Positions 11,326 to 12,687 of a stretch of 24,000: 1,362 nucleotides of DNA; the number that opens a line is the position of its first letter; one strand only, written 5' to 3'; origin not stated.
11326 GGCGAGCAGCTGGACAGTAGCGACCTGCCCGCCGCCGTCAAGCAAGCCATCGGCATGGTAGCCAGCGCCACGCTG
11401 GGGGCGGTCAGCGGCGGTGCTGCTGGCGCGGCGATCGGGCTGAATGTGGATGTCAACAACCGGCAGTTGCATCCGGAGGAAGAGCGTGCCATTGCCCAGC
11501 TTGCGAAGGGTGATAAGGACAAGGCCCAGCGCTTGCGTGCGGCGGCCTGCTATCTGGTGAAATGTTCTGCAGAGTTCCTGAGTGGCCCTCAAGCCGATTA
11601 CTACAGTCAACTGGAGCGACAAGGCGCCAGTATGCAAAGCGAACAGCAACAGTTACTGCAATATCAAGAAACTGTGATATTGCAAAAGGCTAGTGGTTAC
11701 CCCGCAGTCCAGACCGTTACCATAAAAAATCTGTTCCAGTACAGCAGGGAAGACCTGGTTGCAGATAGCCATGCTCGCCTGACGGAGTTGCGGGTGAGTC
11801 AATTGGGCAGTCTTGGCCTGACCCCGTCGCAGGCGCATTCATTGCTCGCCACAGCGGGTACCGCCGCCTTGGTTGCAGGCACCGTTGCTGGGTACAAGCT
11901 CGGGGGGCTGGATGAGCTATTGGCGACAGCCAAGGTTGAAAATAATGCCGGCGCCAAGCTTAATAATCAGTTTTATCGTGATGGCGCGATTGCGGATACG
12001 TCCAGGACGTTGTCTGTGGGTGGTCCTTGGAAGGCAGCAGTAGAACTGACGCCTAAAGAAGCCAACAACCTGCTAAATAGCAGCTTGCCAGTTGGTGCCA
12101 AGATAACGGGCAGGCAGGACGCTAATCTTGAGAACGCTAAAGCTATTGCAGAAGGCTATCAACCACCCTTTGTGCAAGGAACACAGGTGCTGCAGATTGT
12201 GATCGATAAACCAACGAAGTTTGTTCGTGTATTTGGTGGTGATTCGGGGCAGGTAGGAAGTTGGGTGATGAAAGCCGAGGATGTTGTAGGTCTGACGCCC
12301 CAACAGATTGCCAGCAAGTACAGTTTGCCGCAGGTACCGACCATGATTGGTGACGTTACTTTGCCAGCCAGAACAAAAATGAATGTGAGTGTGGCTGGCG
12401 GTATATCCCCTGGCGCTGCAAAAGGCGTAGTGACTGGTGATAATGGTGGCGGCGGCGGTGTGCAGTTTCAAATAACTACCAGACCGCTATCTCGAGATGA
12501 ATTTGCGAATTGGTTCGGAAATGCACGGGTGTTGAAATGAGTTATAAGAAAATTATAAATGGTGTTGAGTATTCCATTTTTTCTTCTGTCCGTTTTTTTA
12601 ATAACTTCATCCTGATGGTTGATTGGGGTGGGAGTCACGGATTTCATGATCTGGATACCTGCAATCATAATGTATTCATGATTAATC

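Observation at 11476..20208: Five toxin/immunity modules with four different predicted toxin folds stacked behind one cdiA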

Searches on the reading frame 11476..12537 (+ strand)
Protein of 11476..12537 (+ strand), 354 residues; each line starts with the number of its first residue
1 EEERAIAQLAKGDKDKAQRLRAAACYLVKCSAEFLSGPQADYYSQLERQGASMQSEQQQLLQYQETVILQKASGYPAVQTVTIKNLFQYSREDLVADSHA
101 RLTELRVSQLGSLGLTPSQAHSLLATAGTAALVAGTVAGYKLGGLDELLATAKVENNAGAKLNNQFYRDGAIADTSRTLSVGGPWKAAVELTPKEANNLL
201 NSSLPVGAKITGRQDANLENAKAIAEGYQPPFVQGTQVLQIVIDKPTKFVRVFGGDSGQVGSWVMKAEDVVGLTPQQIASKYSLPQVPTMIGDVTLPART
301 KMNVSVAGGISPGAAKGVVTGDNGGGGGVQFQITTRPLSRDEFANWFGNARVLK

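Call 4: search_protein_families(library=pfam, max_evalue=0.1, proteins=[window:11476-12537:+])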
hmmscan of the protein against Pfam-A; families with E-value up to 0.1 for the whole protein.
window:11476-12537:+ (354 aa): 0 families

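Call 8: search_protein_families(library=ncbifam, max_evalue=0.1, proteins=[window:11476-12537:+])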
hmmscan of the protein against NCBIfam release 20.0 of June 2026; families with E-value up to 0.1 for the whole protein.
window:11476-12537:+ (354 aa): 0 families

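Call 17: search_solved_structures(query=window:11476-12537:+, max_evalue=10, show_alignments=2)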
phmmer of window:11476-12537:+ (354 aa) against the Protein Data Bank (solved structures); distinct sequences matched with E-value up to 10: 1.
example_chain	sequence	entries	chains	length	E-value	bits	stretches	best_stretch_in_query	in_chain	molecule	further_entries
2kh2_B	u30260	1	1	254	8.9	8.6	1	315-347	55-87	scFv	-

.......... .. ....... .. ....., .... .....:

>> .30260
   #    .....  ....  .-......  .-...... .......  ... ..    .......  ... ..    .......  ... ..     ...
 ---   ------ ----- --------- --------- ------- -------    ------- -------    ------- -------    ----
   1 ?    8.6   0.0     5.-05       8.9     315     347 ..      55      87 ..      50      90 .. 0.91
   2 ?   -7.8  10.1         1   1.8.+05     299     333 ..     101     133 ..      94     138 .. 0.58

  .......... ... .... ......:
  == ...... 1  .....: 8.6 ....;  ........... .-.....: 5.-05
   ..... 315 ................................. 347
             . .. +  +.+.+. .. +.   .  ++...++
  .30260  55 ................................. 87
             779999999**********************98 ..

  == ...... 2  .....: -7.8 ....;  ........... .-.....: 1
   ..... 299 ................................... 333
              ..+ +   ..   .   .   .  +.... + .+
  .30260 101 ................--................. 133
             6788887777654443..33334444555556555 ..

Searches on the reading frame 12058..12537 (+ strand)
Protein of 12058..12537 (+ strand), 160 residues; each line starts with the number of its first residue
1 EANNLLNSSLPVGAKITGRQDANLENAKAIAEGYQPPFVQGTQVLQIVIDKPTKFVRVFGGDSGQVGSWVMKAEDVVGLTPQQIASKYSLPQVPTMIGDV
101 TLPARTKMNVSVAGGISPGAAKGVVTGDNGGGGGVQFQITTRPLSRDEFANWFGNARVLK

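Call 19: find_homologous_proteins(query=window:12058-12537:+, max_evalue=0.001)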
Query window:12058-12537:+ (160 aa): 19 proteins with E <= 0.001 among 82 candidates.
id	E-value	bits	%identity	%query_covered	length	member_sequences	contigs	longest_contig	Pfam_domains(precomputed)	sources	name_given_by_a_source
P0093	5.6e-64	233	96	73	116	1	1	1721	-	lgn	-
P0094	1.0e-60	222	65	100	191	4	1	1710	-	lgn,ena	-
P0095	3.4e-56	207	62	100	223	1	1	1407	-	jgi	jgi:filamentous hemagglutinin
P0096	2.0e-51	192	61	99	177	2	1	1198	-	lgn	-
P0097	4.3e-51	191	57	99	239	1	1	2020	-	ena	-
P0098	1.5e-49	186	55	100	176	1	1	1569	-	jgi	jgi:filamentous hemagglutinin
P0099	7.5e-49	183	57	99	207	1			-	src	-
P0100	1.7e-48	182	58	95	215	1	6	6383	-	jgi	jgi:filamentous hemagglutinin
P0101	2.0e-45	172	70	73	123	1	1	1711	-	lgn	-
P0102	3.2e-41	159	53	99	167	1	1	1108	-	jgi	jgi:filamentous hemagglutinin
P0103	8.9e-38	148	53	93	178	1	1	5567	-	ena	-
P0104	2.3e-34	136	60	72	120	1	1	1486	-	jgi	jgi:filamentous hemagglutinin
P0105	2.0e-32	130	90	44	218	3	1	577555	-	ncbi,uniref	ncbi:MAG: hypothetical protein ACK4FZ_00770 [Vogesella sp.]|uniref:hypothetical protein n=1 Tax=Voge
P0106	8.2e-32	128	48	100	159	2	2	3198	-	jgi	-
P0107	3.2e-28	116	66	54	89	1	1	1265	-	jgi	jgi:hypothetical protein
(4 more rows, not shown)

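Call 28: predict_structure(alignment_id=A2)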
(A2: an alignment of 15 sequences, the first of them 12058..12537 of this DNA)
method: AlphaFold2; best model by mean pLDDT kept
length: 160 residues; sequences in the alignment: 15
mean_pLDDT: 83.2   pTM: 0.77
mean pLDDT of the five models: 83.2, 80.2, 80.2, 79.5, 72.3
residues with pLDDT >= 90: 69; 70-90: 69; 50-70: 8; < 50: 14
segments of 3 or more residues with pLDDT < 50: 117-130
pLDDT, mean of each block of 10 residues (from residue 1): 81 91 87 80 92 93 79 91 86 91 95 62 39 82 90 92
secondary structure, 60 per line:
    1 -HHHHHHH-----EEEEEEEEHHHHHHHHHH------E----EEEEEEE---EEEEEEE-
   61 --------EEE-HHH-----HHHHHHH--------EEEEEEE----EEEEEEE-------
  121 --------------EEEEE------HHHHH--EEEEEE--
elements in order: H2-8 E14-21 H22-31 E43-49 E53-59 E69-71 H81-87 E96-102 E107-113 E135-139 H146-150 E153-158

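Call 34: fold_search(model_id=the predicted structure, library=pdb)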
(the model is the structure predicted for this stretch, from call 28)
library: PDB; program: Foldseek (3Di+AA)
matches with E <= 10: 72; with E <= 0.001: 0
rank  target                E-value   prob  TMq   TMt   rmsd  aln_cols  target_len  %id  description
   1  6b12_A                1.6e-02  1.00  0.51  0.67   4.4       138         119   13  Structure of Tne2 in complex with Tni2 (released 2017-12-20)
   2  4zv4_C                7.3e-02  0.89  0.47  0.46   6.5       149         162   11  Structure of Tse6 in complex with EF-Tu (released 2015-11-11)
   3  6xtd_A                1.2e-01  0.77  0.41  0.48   6.0       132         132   17  Rhs1-CT in complex with cognate immunity protein RhsI1 (released 2021-07-28)
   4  4zv0_A                1.5e-01  0.77  0.45  0.51   7.3       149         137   14  Structure of Tse6 in complex with Tsi6 (released 2015-11-11)
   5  4zv4_D                1.8e-01  0.72  0.45  0.45   8.9       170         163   10  Structure of Tse6 in complex with EF-Tu (released 2015-11-11)
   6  7nx0_C                1.1e+00  0.05  0.17  0.11  11.8       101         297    9  LTK:ALKAL1 complex stabilized by a Nanobody (released 2021-10-27)
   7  1g81                  1.5e+00  0.02  0.17  0.16  11.1       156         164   10  CHORISMATE LYASE WITH BOUND PRODUCT, ORTHORHOMBIC CRYSTAL FORM (released 2001-05-15)
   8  4tmd                  1.7e+00  0.01  0.17  0.15  14.3       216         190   10  X-ray structure of Putative uncharacterized protein (Rv0999 ortholog) from Mycobacterium smegmatis (released 2014-07-02)
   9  7mzw_MODEL_1_A        1.8e+00  0.08  0.17  0.08  10.2        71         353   10  Anaplastic lymphoma kinase (ALK) extracellular ligand binding region 673-1025 (released 2021-12-08)
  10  7nx4                  2.2e+00  0.08  0.16  0.08  10.6        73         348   10  Crystal structure of the TG and EGF-like domains of ALK (released 2021-10-27)
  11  4l37_B                2.3e+00  0.03  0.17  0.05  20.0       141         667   11  SP2-SP3 - a complex of two storage proteins from Bombyx mori hemolymph (released 2013-12-04)
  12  6tb2_D                2.3e+00  0.01  0.13  0.08  15.1       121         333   12  Structure of human haptoglobin-hemoglobin bound to S. aureus IsdH (released 2019-12-18)
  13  7nwz_E                2.6e+00  0.07  0.17  0.09  10.1        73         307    8  ALK:ALKAL2 complex (released 2021-10-27)
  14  7nx1                  2.6e+00  0.06  0.16  0.10  10.3        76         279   13  TG domain of LTK (released 2021-10-27)
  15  7nwz_A                2.7e+00  0.05  0.21  0.13  10.6       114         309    8  ALK:ALKAL2 complex (released 2021-10-27)
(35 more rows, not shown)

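Call 47: find_encoding_contigs(protein=P0100, flank=4000, max_places=3)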
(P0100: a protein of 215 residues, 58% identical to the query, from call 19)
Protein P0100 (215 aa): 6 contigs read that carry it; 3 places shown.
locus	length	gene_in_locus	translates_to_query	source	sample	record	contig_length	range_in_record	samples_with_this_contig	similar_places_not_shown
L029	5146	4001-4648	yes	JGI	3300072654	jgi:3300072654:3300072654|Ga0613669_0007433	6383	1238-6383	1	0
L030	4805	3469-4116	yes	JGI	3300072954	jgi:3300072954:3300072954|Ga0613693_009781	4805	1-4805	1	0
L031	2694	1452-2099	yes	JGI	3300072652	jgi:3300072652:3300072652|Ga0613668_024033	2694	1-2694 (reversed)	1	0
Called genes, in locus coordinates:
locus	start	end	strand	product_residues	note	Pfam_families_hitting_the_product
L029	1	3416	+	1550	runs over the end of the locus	?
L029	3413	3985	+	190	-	-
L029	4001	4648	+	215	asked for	-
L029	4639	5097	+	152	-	-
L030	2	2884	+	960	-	?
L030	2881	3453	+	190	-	-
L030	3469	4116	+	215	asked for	-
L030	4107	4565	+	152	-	-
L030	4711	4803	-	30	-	?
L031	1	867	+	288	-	?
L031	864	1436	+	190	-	-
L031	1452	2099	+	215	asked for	-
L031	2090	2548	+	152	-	-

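Call 48: find_encoding_contigs(protein=P0103, flank=4000, max_places=3)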
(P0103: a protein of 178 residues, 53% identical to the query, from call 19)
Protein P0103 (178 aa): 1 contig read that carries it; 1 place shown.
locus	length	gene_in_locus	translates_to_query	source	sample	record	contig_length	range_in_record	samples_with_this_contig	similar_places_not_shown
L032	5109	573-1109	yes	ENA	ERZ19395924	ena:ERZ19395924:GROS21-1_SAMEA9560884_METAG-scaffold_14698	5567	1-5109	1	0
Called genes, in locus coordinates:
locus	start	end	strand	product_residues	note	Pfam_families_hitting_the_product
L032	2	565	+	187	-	?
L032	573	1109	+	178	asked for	-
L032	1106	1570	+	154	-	-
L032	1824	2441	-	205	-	PF13505:OMP_b-brl, PF01389:OmpA_membrane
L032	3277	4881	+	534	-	PF16655:PhoD_N, PF09423:PhoD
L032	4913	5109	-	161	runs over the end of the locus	PF00383:dCMP_cyt_deam_1, PF14437:MafB19-deam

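Call 58: search_protein_families(library=pfam, alignment_id=A2, max_evalue=5)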
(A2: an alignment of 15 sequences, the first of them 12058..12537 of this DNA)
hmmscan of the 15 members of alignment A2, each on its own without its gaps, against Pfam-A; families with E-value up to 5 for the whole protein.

A. member 1, window:12058-12537:+ (160 aa): 2 families
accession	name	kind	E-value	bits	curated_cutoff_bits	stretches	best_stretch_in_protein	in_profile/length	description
PF15520.11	Ntox10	-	0.018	15.4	26.8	1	61-142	103-181/193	Novel toxin 10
PF24444.1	DUF7563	-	0.32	10.9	27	1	54-66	14-26/39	Family of unknown function (DUF7563)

B. families by the number of members that match (of 15 scanned): 7 families
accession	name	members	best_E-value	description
PF15520.11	Ntox10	9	0.00017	Novel toxin 10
PF19119.5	DUF5803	3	0.021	Family of unknown function (DUF5803)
PF08972.17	DUF1902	2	0.098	Domain of unknown function (DUF1902)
PF09887.15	DUF2114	1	0.13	Uncharacterized protein conserved in archaea (DUF2114)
PF18614.7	RNase_II_C_S1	1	0.15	RNase II-type exonuclease C-terminal S1 domain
PF23843.2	DUF7210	1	0.29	Domain of unknown function (DUF7210)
PF24444.1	DUF7563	1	0.32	Family of unknown function (DUF7563)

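Call 64: search_protein_families(library=pfam, max_evalue=10, proteins=[L029:4639-5094:+, L032:1106-1567:+])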
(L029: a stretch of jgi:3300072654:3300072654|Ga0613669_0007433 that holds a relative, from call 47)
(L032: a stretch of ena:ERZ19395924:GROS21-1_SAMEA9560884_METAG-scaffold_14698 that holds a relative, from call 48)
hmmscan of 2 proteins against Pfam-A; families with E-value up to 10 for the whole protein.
L029:4639-5094:+ (152 aa): 0 families

L032:1106-1567:+ (154 aa): 0 families

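Call 74: find_encoding_contigs(protein=P0105, flank=10000, max_places=2)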
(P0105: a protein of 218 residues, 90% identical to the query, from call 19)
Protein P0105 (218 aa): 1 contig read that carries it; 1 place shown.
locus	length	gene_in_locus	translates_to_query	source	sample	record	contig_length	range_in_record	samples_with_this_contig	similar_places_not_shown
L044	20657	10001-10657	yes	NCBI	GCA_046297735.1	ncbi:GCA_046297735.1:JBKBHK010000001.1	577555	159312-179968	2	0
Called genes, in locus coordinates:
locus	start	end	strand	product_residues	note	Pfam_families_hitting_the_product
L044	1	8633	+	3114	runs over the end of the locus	PF05860:TPS, PF13018:ESPR, PF05594:Fil_haemagg (weak), PF13332:Fil_haemagg_2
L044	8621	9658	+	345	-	-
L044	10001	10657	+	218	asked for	-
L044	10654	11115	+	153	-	-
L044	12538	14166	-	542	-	PF12729:4HB_MCP_1, PF00015:MCPsignal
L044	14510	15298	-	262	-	PF09297:Zn_ribbon_NUD, PF00293:NUDIX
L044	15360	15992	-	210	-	-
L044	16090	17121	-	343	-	PF00478:IMPDH, PF03060:NMO, PF01070:FMN_dh, PF03060:NMO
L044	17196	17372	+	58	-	-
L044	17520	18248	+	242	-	PF00318:Ribosomal_S2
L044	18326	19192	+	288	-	PF25025:EF-Ts_N (weak), PF00889:EF_TS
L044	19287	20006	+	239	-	PF00696:AA_kinase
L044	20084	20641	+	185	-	PF01765:RRF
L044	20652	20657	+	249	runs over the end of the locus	PF01255:Prenyltransf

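Call 85: search_solved_structures(query=A2, max_evalue=5)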
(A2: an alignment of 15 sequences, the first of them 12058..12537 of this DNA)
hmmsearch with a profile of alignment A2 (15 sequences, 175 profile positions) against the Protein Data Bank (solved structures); distinct sequences matched with E-value up to 5: 3.
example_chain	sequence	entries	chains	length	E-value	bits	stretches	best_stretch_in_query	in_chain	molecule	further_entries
7qiy_L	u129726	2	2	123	0.66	13.5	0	104-130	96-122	Ribosomal_S10 domain-containing protein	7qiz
9h3g_Ba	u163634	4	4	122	1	13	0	104-130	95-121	Small ribosomal subunit protein uS10y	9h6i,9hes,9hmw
9sdq_BU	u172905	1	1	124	1.2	12.6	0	104-130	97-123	Small ribosomal subunit protein uS10z/uS10x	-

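Call 86: search_protein_families(library=padloc, max_evalue=0.01, proteins=[window:12058-12537:+])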
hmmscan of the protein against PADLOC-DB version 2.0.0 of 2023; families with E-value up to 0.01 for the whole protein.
window:12058-12537:+ (160 aa): 0 families
